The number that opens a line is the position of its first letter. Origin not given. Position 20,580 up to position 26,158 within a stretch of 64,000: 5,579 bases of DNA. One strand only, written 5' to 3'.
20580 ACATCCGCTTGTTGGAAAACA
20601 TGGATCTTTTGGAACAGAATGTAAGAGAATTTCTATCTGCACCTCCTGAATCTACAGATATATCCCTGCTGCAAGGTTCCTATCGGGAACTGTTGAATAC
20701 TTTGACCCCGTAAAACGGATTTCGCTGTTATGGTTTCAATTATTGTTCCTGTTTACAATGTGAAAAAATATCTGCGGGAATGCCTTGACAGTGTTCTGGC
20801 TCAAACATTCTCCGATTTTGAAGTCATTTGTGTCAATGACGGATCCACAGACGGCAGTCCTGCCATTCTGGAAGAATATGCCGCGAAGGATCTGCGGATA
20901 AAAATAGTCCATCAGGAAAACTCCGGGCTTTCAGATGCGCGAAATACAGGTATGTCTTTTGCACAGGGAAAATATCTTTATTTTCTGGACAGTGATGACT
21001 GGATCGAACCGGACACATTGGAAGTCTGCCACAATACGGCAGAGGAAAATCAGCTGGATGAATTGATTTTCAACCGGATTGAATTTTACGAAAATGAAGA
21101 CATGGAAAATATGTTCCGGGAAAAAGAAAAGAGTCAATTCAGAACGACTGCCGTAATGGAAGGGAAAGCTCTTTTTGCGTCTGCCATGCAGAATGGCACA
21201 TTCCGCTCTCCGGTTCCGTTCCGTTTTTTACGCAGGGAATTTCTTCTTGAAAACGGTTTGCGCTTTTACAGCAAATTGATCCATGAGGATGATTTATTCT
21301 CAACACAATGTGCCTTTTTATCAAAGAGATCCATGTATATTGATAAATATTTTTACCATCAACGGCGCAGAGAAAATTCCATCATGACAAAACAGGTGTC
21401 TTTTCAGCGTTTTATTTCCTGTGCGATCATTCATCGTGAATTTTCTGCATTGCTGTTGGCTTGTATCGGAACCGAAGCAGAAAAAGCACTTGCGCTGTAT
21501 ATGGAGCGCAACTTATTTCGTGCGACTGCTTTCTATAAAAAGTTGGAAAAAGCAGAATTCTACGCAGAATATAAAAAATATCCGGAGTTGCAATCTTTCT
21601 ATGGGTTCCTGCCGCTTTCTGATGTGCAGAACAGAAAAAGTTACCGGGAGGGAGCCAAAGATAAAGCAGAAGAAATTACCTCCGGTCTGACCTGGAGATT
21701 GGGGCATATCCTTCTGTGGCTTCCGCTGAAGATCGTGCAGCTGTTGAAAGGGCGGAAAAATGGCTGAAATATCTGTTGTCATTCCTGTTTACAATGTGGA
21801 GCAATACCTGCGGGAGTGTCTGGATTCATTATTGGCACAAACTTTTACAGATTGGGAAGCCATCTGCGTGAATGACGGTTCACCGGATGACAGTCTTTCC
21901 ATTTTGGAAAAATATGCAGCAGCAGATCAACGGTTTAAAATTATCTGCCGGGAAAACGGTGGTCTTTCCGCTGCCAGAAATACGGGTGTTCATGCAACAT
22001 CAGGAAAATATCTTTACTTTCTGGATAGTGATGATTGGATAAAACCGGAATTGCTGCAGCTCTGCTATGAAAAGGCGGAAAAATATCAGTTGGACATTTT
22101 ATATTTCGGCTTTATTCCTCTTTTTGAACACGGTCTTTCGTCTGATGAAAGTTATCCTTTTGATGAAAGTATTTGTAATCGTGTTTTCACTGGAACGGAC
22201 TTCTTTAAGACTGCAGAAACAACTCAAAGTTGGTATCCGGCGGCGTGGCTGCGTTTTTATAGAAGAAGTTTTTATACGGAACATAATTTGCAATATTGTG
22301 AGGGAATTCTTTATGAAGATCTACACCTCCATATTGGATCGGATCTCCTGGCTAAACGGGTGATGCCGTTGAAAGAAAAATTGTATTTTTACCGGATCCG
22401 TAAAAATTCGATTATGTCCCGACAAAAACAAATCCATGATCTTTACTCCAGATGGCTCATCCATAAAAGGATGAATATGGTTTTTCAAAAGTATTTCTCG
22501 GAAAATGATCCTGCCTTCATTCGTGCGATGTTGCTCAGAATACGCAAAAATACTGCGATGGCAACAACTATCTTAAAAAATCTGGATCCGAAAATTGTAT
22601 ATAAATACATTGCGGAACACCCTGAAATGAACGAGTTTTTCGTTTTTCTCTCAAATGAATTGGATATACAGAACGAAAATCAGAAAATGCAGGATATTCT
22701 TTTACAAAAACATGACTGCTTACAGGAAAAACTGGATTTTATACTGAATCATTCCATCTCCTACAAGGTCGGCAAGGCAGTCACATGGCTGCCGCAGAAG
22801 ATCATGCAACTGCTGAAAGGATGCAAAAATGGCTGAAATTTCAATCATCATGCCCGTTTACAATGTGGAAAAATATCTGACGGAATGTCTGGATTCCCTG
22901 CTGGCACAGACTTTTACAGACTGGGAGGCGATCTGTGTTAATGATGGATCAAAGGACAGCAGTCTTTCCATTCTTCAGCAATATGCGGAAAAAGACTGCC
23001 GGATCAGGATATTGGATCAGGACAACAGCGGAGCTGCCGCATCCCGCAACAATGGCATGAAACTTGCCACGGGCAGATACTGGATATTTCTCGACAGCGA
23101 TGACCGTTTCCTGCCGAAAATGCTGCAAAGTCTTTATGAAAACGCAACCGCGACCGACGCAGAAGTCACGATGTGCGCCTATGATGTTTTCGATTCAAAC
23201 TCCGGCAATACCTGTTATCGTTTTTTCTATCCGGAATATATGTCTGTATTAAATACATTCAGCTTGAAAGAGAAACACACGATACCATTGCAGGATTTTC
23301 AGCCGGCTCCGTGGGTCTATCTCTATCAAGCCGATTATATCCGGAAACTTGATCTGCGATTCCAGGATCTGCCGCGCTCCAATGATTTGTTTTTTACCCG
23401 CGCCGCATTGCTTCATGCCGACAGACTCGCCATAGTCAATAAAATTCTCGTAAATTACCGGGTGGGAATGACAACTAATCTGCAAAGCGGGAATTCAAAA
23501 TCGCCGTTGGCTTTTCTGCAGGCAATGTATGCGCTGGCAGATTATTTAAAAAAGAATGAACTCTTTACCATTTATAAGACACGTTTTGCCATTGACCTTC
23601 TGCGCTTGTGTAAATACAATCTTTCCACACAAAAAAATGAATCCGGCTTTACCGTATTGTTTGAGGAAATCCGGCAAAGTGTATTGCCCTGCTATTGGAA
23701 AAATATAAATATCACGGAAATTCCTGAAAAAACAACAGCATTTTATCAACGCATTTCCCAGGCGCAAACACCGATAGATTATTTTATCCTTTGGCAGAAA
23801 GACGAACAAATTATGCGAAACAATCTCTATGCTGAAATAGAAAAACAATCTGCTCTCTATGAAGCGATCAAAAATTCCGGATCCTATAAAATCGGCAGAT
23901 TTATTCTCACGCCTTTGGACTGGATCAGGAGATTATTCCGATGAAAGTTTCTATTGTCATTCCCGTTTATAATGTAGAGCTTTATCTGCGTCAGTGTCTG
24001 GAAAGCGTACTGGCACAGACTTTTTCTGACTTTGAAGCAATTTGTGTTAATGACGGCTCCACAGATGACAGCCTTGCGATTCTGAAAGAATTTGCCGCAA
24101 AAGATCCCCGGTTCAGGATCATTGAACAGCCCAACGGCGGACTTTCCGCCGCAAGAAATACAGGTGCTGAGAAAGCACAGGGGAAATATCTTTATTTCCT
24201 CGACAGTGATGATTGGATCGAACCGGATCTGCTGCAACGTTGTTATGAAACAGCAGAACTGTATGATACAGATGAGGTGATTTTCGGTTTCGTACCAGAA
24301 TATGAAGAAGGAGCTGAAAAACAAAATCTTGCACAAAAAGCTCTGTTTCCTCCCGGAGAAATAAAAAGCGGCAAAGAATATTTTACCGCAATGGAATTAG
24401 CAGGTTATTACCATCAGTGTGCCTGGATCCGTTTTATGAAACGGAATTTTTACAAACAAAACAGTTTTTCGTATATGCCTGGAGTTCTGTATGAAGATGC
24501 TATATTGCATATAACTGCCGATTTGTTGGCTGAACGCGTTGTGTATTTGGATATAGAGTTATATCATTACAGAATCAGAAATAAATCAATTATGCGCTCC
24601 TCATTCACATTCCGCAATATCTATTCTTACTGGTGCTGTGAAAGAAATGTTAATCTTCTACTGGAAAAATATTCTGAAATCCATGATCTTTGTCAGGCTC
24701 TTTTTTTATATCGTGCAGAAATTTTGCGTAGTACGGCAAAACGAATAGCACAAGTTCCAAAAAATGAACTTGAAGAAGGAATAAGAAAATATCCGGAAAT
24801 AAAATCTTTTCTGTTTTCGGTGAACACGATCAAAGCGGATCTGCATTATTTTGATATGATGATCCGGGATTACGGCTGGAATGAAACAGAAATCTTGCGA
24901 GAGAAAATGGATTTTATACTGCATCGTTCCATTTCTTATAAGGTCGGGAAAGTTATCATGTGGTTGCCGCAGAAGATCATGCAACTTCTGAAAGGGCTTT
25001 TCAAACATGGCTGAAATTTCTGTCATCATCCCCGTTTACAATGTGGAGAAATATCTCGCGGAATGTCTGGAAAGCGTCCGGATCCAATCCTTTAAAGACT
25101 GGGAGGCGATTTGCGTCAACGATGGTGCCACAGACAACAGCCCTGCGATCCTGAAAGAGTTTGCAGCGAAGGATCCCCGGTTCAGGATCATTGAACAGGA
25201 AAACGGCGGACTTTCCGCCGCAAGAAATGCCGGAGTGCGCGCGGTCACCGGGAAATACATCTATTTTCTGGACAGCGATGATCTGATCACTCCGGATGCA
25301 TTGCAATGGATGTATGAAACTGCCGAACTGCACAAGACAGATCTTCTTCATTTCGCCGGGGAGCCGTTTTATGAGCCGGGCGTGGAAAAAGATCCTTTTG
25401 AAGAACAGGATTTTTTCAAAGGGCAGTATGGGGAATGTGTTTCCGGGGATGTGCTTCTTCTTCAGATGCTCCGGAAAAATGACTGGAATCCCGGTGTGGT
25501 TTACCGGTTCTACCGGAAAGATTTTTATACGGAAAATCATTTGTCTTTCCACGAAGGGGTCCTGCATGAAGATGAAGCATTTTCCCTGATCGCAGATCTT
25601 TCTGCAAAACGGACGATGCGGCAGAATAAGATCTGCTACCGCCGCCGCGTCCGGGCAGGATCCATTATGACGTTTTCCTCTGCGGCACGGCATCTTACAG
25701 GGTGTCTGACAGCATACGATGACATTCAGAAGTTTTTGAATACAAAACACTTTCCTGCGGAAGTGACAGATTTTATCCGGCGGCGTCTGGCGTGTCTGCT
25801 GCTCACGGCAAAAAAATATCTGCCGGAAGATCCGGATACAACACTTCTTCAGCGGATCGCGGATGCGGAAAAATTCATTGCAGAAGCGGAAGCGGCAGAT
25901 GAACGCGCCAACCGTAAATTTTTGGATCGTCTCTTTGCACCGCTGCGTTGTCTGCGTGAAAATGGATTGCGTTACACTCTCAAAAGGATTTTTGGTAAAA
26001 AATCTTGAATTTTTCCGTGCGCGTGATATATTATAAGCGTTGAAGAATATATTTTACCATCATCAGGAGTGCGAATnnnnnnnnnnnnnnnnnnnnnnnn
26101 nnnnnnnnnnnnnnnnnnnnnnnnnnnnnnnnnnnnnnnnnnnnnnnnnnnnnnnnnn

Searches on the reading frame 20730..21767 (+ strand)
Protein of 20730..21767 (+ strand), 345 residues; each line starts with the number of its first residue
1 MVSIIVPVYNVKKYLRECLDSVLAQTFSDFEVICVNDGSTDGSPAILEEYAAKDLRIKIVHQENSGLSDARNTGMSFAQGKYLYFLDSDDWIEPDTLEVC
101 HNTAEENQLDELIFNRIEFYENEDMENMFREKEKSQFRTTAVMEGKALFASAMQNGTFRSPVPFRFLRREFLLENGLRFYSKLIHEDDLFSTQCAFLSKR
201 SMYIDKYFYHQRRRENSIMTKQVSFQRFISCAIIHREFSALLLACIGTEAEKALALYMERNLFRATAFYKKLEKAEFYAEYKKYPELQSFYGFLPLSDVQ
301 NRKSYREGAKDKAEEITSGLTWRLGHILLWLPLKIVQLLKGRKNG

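Call 49: search_protein_families(library=pfam, proteins=[window:20730-21767:+], max_evalue=0.0001)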
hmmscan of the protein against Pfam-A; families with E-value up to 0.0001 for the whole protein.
window:20730-21767:+ (345 aa): 3 families
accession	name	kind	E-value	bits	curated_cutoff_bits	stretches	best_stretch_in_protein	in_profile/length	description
PF00535.33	Glycos_transf_2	-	4e-42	144.5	23.3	1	3-156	1-158/168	Glycosyl transferase family 2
PF10111.15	Glyco_tranf_2_2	-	1.1e-13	51.7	27.3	1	3-134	1-139/276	Glycosyltransferase like family 2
PF13641.12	Glyco_tranf_2_3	-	9e-12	45.9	27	1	2-217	3-218/230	Glycosyltransferase like family 2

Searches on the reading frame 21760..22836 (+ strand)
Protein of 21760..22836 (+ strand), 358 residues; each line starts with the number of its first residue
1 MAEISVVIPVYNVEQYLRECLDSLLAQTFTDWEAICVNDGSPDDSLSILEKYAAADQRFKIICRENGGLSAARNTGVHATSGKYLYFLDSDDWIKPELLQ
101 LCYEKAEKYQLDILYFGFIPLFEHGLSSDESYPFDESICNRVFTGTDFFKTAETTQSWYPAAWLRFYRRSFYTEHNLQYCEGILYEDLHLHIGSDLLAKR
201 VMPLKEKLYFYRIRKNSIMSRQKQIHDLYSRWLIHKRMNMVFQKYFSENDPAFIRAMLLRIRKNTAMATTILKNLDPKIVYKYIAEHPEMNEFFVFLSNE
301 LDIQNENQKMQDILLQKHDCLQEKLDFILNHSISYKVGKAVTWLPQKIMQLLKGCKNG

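Call 49: search_protein_families(library=pfam, proteins=[window:21760-22836:+], max_evalue=0.0001)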
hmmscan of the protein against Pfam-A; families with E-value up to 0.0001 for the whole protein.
window:21760-22836:+ (358 aa): 3 families
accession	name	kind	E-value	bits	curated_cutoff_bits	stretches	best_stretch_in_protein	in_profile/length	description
PF00535.33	Glycos_transf_2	-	4.7e-38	131.2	23.3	1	5-120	1-117/168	Glycosyl transferase family 2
PF10111.15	Glyco_tranf_2_2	-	5.9e-10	39.5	27.3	1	5-99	1-99/276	Glycosyltransferase like family 2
PF13641.12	Glyco_tranf_2_3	-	1.8e-08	35.1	27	1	4-104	3-109/230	Glycosyltransferase like family 2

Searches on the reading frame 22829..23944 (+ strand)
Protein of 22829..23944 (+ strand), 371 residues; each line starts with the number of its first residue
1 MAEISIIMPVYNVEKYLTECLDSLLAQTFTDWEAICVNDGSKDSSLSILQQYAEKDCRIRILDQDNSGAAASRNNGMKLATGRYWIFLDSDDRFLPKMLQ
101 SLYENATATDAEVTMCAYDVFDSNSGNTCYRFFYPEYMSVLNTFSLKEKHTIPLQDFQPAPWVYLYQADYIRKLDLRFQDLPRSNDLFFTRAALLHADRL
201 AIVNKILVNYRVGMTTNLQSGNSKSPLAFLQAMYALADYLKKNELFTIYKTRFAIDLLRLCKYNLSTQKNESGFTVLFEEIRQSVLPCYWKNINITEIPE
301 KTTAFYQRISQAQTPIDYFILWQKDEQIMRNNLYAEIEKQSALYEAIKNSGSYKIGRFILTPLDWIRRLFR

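Call 49: search_protein_families(library=pfam, proteins=[window:22829-23944:+], max_evalue=0.0001)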
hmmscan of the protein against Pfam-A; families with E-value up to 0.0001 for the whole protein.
window:22829-23944:+ (371 aa): 3 families
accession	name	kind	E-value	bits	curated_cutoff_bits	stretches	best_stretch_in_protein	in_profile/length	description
PF00535.33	Glycos_transf_2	-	1.4e-37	129.6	23.3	1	5-132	1-129/168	Glycosyl transferase family 2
PF10111.15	Glyco_tranf_2_2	-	8.9e-09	35.7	27.3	1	5-104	1-104/276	Glycosyltransferase like family 2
PF13641.12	Glyco_tranf_2_3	-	8.1e-07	29.7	27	1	4-139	3-146/230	Glycosyltransferase like family 2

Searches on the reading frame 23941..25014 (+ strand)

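Call 49: search_protein_families(library=pfam, proteins=[window:23941-25014:+], max_evalue=0.0001)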
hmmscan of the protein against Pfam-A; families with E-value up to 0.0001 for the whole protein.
window:23941-25014:+ (357 aa): 3 families
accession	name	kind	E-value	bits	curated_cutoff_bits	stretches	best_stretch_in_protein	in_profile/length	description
PF00535.33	Glycos_transf_2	-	8e-42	143.5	23.3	1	4-164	1-160/168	Glycosyl transferase family 2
PF10111.15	Glyco_tranf_2_2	-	4e-13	49.9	27.3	1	4-103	1-104/276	Glycosyltransferase like family 2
PF13641.12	Glyco_tranf_2_3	-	8.8e-10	39.4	27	1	3-108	3-112/230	Glycosyltransferase like family 2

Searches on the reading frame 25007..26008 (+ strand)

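Call 49: search_protein_families(library=pfam, proteins=[window:25007-26008:+], max_evalue=0.0001)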
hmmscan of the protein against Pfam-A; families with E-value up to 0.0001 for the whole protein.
window:25007-26008:+ (333 aa): 3 families
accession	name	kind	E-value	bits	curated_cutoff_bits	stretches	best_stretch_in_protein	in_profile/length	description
PF00535.33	Glycos_transf_2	-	6.3e-38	130.8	23.3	1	5-114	1-111/168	Glycosyl transferase family 2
PF10111.15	Glyco_tranf_2_2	-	1.1e-11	45.2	27.3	1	5-106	1-106/276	Glycosyltransferase like family 2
PF13641.12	Glyco_tranf_2_3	-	4.4e-11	43.7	27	1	4-108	3-113/230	Glycosyltransferase like family 2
